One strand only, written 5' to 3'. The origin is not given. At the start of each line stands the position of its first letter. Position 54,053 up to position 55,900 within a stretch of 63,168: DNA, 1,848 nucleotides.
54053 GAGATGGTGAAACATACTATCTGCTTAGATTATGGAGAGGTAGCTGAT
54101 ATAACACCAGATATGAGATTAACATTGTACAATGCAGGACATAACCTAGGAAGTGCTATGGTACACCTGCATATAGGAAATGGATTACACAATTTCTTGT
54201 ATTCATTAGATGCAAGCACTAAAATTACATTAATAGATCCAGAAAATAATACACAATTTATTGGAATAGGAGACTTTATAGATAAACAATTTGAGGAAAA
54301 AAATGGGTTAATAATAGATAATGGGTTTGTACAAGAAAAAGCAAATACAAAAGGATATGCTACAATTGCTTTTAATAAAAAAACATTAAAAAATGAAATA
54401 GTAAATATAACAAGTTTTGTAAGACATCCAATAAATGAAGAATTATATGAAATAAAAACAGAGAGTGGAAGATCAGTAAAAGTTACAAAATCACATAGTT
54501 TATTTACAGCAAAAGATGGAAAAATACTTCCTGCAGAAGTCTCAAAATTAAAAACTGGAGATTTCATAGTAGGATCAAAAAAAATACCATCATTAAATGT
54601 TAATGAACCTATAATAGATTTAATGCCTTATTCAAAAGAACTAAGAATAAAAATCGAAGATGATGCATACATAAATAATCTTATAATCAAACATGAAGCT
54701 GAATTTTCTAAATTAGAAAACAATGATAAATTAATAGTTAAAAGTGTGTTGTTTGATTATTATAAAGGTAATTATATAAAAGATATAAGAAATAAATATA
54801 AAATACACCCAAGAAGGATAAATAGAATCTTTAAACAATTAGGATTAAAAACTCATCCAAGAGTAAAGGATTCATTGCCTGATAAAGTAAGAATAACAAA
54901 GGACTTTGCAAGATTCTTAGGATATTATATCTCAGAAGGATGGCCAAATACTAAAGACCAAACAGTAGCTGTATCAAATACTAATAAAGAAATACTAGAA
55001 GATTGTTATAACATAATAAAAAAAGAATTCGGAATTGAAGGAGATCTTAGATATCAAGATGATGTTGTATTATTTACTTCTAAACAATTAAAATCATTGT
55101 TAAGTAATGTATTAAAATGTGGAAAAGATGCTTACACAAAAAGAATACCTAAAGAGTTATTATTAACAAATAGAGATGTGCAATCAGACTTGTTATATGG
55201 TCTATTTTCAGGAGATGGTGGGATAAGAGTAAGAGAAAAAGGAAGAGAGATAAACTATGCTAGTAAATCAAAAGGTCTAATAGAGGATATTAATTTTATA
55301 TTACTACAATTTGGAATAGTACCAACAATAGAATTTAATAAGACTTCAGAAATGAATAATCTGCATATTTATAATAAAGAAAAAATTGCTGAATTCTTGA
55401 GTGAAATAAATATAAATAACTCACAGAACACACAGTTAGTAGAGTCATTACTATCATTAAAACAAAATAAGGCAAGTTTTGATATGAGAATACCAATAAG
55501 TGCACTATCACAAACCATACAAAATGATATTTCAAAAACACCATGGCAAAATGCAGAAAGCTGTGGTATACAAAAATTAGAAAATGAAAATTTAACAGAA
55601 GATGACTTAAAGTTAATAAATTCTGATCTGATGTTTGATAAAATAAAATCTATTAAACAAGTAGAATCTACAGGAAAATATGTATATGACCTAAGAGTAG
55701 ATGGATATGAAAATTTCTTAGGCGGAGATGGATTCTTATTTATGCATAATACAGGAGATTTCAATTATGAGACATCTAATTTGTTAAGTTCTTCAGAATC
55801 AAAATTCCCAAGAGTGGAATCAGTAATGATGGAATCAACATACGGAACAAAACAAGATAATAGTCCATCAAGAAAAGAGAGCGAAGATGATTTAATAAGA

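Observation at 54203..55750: Full-length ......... intein inserted in the catalytic metallo-beta-lactamase motif of aCPSF1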

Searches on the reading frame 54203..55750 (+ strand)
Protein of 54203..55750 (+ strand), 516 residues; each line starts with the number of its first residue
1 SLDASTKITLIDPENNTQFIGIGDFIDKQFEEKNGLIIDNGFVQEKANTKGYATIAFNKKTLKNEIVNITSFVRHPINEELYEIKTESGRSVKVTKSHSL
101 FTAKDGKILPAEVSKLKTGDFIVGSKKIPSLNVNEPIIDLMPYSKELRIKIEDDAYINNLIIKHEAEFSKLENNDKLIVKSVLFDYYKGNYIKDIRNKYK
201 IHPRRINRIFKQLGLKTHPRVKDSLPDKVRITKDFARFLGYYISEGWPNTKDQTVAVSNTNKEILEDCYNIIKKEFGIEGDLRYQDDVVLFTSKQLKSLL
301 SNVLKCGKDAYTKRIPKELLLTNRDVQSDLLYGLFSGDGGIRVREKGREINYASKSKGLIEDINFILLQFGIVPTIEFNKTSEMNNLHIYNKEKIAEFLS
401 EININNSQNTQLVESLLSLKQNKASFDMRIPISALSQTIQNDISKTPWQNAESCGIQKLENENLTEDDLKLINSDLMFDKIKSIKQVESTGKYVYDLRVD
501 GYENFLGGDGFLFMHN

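Call 4: search_protein_families(library=pfam, proteins=[window:54203-55750:+], max_evalue=0.1)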
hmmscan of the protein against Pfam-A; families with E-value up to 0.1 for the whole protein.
window:54203-55750:+ (516 aa): 3 families
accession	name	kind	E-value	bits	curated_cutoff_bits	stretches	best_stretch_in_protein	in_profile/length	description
PF14890.11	Intein_splicing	-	7.1e-27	94.6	35.8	1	45-516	14-155/155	Intein splicing domain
PF14528.11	LAGLIDADG_3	-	5.1e-22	78.4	22.5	2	327-403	3-82/82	LAGLIDADG-like domain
PF24844.1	PolC_DP2_central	-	0.096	12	24.3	0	146-267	109-222/372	DNA polymerase II large subunit DP2, central domain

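Call 5: search_protein_families(library=ncbifam, proteins=[window:54203-55750:+], max_evalue=0.1)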
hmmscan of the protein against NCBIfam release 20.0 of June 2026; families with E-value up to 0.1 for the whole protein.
window:54203-55750:+ (516 aa): 12 families
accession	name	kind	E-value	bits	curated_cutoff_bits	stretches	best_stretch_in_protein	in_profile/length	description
NF011491.0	PRK14898.1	equivalog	6.5e-39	133.6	783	2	10-435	84-440/860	DNA-directed RNA polymerase subunit A''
NF045703.1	rSAM_Tes_intein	exception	3.1e-32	111.4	1700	1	27-379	180-515/1040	tetraether lipid synthase Tes, intein-containing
NF011303.0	PRK14715.1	equivalog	2.3e-21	74.7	1585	1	39-396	930-1284/1627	DNA-directed DNA polymerase II large subunit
NF005852.0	PRK07773.1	equivalog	5.2e-19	68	780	2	306-509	591-821/886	replicative DNA helicase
NF011287.0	PRK14698.1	equivalog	2.1e-16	59.2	1238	2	225-516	379-669/1017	V-type ATP synthase subunit A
NF003159.0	PRK04132.1-4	equivalog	5.5e-13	47.8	999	2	233-423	178-349/852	replication factor C small subunit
NF038098.1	GyrA_w_intein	exception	6.6e-12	44.1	1850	1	294-511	301-533/1232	intein-containing DNA gyrase subunit A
TIGR01445.1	intein_Nterm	domain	7.7e-10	39.6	24.5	1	2-102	2-83/83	intein N-terminal splicing region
NF011302.0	PRK14714.1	equivalog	5.8e-08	30.7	1791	1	6-128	937-1056/1350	DNA-directed DNA polymerase II large subunit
NF007072.0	PRK09519.1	equivalog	2.1e-07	29.7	1024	1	217-381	345-518/790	intein-containing recombinase RecA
TIGR01443.1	intein_Cterm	domain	4.2e-05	23.6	15.6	1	493-516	1-23/24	intein C-terminal splicing region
NF038162.1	RtcB_rel_intein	exception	0.00056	18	1150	1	53-122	122-187/961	intein-containing RtcB family protein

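Call 6: find_homologous_proteins(query=window:54203-55750:+, max_evalue=0.00001)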
Query window:54203-55750:+ (516 aa): 7 proteins with E <= 0.00001 among 8000 candidates.
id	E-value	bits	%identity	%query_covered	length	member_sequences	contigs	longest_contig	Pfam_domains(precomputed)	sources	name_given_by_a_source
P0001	4.2e-208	710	66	100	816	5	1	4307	PF14528.12,PF07521.18,PF10996.15,PF14890.12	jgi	-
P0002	4.7e-195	667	61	98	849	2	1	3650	PF12706.14,PF16661.12,PF23023.2,PF14528.12,PF17214.10,PF00753.34,PF14890.12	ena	-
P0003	1.3e-106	376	55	63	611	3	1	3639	PF14528.12,PF07521.18,PF10996.15,PF14890.12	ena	-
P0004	9.2e-29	119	30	85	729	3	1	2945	PF14528.12,PF14890.12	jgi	jgi:intein/homing endonuclease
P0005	1.5e-13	69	24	94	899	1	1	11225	PF21180.4,PF20768.3,PF14528.12,PF04406.20,PF14890.12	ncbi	-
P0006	7.1e-7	47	28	29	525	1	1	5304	PF14528.12,PF01592.22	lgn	-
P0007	5.4e-6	44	26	98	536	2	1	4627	PF04998.23,PF14890.12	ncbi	-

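Call 11: find_related_loci(query=window:54203-55750:+, collection=genome_contigs, flank=6000)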
Query window:54203-55750:+ (516 aa) in genome_contigs; peptide patterns used: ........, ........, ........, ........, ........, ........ (x = any residue, [..] = any of these).
143 stretches matched a pattern; 2 encode a relative of the query (tblastn E <= 1e-3); 2 distinct loci.
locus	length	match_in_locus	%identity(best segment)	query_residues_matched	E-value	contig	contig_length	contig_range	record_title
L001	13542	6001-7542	67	1-516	0e+0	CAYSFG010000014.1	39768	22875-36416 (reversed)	MAG TPA_asm: Candidatus Woesearchaeota archaeon isolate binchicken_co203_433 genome assembly, contig: k141_2004654, whol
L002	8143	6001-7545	65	1-516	0e+0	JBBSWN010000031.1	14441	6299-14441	MAG: Nanoarchaeota archaeon isolate H51-bin052_1 H51_bin052_1_000000000031, whole genome shotgun sequence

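Call 14: search_solved_structures(query=window:54203-55750:+, max_evalue=0.01, show_alignments=2)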
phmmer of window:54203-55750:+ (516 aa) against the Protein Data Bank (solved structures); distinct sequences matched with E-value up to 0.01: 16.
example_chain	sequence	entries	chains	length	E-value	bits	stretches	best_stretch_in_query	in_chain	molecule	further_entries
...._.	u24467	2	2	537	2.4e-29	105.8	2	14-129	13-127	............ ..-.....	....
5o9j_A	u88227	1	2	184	1.7e-26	96.4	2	13-135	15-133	Transcription initiation factor IIB,Transcription initiation factor IIB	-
5o9i_A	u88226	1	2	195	1.5e-24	90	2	10-137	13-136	Transcription initiation factor IIB,Transcription initiation factor IIB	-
7qsu_A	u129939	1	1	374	2.1e-14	56.5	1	217-377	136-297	V-ATPase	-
7qss_A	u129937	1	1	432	6.8e-14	54.8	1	217-515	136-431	V-type ATP synthase alpha chain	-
2jmz_A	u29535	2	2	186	2.4e-08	36.6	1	18-153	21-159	Hypothetical protein MJ0781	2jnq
6rpq_A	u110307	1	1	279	1.5e-07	34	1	32-123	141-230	Ubiquitin-like protein SMT3,1108aa long hypothetical cell division control protein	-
7qst_A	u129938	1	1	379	4e-07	32.5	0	72-129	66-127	V-type ATP synthase subunit A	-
6rpp_A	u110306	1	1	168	6.3e-07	31.9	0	20-122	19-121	Cell division control protein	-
4o1s_A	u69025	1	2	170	1.3e-06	30.8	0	474-516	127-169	V-type ATP synthase alpha chain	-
2lqm_A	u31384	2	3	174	5e-06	28.9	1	32-126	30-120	Pho radA intein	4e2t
4e2u_A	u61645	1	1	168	5.4e-06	28.8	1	32-125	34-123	Pho radA intein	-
9hth_A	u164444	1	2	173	4.4e-05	25.8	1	51-123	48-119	DNA-directed DNA polymerase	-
1mi8_A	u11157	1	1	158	0.00053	22.2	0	46-109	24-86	DnaB intein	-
6frg_A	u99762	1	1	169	0.001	21.3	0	49-107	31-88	Replicative DNA helicase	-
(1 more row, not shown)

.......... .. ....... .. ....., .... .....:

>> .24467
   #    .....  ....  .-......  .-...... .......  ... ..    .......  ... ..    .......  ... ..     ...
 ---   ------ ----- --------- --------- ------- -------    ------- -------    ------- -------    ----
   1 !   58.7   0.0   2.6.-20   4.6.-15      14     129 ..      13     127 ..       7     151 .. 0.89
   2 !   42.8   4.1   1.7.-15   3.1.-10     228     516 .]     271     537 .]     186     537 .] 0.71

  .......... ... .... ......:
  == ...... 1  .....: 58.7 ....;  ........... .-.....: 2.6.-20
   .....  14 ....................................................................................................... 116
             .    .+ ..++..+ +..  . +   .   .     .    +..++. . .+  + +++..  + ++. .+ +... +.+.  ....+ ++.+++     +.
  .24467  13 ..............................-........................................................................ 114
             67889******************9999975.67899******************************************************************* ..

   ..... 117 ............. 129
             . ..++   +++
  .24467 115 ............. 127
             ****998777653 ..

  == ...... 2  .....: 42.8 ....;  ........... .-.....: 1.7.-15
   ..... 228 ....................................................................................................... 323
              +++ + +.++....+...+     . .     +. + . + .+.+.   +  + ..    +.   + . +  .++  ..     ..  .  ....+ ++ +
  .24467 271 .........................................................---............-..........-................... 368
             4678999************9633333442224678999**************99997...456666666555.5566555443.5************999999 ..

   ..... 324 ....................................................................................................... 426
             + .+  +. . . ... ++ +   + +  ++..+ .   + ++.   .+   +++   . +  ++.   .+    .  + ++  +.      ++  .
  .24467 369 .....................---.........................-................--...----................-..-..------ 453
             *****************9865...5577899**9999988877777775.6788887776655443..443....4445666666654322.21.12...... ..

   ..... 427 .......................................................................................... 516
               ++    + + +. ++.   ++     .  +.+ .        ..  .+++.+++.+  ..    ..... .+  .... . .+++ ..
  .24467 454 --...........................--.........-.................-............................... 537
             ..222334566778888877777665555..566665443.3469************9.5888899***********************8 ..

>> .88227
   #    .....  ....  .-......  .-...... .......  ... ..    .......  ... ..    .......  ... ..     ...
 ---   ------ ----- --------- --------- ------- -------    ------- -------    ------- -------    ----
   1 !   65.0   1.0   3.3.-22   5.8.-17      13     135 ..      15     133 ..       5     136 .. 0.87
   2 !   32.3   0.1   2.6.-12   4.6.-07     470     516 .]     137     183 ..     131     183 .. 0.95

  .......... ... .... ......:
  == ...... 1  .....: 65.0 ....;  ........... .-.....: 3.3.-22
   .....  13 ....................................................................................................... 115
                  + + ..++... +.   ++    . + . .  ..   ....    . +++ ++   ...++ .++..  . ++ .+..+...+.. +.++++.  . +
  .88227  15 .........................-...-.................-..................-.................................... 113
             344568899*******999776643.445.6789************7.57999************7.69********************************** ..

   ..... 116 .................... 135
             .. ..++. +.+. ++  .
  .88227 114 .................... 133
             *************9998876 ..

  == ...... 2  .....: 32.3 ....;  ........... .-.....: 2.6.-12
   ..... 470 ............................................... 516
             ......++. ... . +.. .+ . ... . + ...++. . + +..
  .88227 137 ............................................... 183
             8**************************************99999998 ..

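Call 18: find_encoding_contigs(protein=P0001, flank=5000, max_places=3)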
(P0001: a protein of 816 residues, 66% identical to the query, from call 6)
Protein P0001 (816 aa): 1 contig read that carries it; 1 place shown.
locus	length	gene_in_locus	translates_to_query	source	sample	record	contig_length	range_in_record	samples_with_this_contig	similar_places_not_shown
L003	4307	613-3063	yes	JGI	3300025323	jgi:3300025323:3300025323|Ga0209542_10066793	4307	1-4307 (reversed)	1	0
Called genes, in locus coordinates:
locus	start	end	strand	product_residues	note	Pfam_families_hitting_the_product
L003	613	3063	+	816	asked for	PF14890:Intein_splicing, PF14528:LAGLIDADG_3, PF10996:Beta-Casp, PF07521:RMMBL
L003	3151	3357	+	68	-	-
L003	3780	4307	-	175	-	?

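Call 40: search_protein_representatives(protein=window:54203-55750:+)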
Query: 516 residues. Proteins with E-value up to 0.001 (for the whole library): 3864; up to 1e-10: 1100; up to 1e-30: 62. The best 150 are listed.
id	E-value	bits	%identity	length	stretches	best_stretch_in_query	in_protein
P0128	2.4e-162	557.7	53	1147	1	1-516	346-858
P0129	1.9e-112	393.1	42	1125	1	1-516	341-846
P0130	2.7e-91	323.3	38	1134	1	1-516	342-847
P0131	2.6e-66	241.0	30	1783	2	62-516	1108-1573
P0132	4.3e-66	240.2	29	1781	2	54-516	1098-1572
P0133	4.8e-63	230.2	28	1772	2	45-516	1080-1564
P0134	5.6e-62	226.7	28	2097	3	53-508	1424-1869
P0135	1.8e-57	211.8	32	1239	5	229-511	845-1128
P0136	3.1e-55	204.4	30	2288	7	229-371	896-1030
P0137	5.1e-55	203.7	27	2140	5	18-416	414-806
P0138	7.7e-50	186.6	30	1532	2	65-516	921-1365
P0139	3.0e-49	184.7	53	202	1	43-233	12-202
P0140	1.4e-47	179.2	31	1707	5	2-425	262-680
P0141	1.7e-45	172.3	29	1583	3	4-508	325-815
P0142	4.3e-45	171.0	30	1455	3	60-516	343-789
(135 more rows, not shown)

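Call 51: find_related_loci(query=A3, collection=metagenome_contigs, flank=4000)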
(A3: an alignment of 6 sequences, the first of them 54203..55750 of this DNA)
Query A3 (516 aa) in metagenome_contigs; peptide patterns used: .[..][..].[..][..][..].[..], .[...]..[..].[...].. (x = any residue, [..] = any of these).
342 stretches matched a pattern; 24 encode a relative of the query (tblastn E <= 1e-3); 24 distinct loci.
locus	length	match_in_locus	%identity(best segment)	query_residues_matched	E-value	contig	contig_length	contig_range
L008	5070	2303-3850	100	1-516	0e+0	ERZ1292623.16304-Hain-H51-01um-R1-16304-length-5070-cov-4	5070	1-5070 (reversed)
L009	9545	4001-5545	68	1-516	0e+0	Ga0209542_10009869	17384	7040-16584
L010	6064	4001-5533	70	1-516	0e+0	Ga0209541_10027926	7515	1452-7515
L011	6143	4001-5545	65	1-516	0e+0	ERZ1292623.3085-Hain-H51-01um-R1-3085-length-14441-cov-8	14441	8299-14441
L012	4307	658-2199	66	2-516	0e+0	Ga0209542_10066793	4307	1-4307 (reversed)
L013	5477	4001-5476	70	1-497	0e+0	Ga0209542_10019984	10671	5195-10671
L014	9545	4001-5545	62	1-516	0e+0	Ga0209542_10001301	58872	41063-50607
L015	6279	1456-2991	48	1-516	5e-151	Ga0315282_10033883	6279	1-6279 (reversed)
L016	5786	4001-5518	37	1-516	6e-107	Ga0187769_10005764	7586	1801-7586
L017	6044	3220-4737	37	1-516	4e-106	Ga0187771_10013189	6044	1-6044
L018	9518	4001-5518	38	1-516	4e-106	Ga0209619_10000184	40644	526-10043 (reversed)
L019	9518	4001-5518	38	1-516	1e-105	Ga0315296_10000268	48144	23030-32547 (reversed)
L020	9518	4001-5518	36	1-516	2e-105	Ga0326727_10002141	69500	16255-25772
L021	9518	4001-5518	38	1-516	2e-105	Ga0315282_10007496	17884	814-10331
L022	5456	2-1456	40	22-516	6e-105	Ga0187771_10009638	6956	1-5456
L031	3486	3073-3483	41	1-140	6e-31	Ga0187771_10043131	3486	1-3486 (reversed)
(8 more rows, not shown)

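Call 52: predict_structure(alignment_id=A2)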
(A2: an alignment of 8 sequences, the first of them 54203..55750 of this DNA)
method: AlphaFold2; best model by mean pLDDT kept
length: 516 residues; sequences in the alignment: 8
mean_pLDDT: 77.7   pTM: 0.73
mean pLDDT of the five models: 77.7, 76.5, 73.6, 73.3, 73.1
residues with pLDDT >= 90: 103; 70-90: 287; 50-70: 77; < 50: 49
segments of 3 or more residues with pLDDT < 50: 343-347, 419-462
pLDDT, mean of each block of 10 residues (from residue 1): 89 79 86 58 65 87 87 86 84 91 76 90 77 74 82 89 86 86 89 86 85 71 83 94 85 86 92 92 92 90 88 88 86 77 52 85 82 74 78 67 71 57 34 37 39 36 58 73 89 87 86 85
secondary structure, 60 per line:
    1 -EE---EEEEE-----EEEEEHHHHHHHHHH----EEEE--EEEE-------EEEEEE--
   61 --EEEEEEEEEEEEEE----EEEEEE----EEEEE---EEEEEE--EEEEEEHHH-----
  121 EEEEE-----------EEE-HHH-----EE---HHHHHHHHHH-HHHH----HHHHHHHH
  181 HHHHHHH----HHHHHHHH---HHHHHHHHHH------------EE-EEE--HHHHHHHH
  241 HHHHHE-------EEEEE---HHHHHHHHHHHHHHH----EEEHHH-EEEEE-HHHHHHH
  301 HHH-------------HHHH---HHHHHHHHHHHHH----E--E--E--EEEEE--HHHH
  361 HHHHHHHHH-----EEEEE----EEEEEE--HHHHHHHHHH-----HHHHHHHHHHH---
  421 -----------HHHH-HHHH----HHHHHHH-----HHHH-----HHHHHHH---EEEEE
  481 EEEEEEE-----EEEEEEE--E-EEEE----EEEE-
elements in order: E7-11 E17-21 H22-31 E36-39 E42-45 E53-58 E63-76 E81-86 E91-95 E99-104 E107-112 E121-125 E137-139 H154-163 H165-168 H173-187 H192-199 H203-212 E228-230 H233-245 E254-258 H262-276 E281-283 E288-292 H294-303 H317-320 H324-336 E350-354 H357-369 E375-379 E384-389 H392-401 H407-417 H432-435 H437-440 H445-451 H457-460 H466-472 E476-487 E493-499 E504-507 E512-515
